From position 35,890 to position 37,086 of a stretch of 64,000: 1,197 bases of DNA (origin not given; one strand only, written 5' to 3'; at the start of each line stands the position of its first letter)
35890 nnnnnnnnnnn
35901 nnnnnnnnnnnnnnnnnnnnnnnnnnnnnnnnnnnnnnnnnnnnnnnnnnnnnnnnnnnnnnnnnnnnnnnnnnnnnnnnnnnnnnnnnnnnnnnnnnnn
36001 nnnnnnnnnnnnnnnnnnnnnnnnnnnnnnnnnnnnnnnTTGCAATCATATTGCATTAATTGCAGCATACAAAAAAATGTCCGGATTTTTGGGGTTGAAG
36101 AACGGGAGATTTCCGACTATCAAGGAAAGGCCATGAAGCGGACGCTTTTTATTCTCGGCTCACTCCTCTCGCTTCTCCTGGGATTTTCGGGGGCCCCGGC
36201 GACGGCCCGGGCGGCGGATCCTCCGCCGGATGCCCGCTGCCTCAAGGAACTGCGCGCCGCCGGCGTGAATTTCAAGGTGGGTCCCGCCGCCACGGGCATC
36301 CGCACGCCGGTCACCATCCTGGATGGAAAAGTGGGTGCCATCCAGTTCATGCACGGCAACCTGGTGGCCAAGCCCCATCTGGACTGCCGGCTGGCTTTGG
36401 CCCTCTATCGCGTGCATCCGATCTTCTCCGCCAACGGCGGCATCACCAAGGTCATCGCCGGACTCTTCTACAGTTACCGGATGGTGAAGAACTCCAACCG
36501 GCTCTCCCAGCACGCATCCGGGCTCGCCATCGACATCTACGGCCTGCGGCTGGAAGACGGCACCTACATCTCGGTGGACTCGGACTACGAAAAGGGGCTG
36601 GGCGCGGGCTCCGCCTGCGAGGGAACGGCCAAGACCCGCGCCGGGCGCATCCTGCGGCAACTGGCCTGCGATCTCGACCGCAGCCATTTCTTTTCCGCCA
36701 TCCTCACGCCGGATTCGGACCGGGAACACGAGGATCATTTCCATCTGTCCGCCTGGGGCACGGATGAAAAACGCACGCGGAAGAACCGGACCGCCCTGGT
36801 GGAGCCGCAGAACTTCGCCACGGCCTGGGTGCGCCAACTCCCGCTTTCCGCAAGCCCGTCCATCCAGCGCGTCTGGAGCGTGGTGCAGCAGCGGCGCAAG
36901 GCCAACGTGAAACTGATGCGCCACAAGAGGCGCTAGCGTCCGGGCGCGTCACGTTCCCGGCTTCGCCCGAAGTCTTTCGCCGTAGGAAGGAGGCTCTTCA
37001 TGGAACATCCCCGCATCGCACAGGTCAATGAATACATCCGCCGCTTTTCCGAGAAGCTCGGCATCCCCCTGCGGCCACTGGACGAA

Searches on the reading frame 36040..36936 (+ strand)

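Call 3: search_protein_families(library=pfam, proteins=[window:36040-36936:+])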
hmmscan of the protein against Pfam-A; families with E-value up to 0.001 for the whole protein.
window:36040-36936:+ (298 aa): 1 family
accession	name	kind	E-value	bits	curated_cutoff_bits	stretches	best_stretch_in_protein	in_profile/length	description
PF06904.17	Extensin-like_C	-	1.7e-16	61.3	25.4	1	110-238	45-166/176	Extensin-like protein C-terminus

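Call 4: search_protein_families(library=ncbifam, proteins=[window:36040-36936:+])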
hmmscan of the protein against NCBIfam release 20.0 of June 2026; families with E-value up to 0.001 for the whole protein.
window:36040-36936:+ (298 aa): 0 families
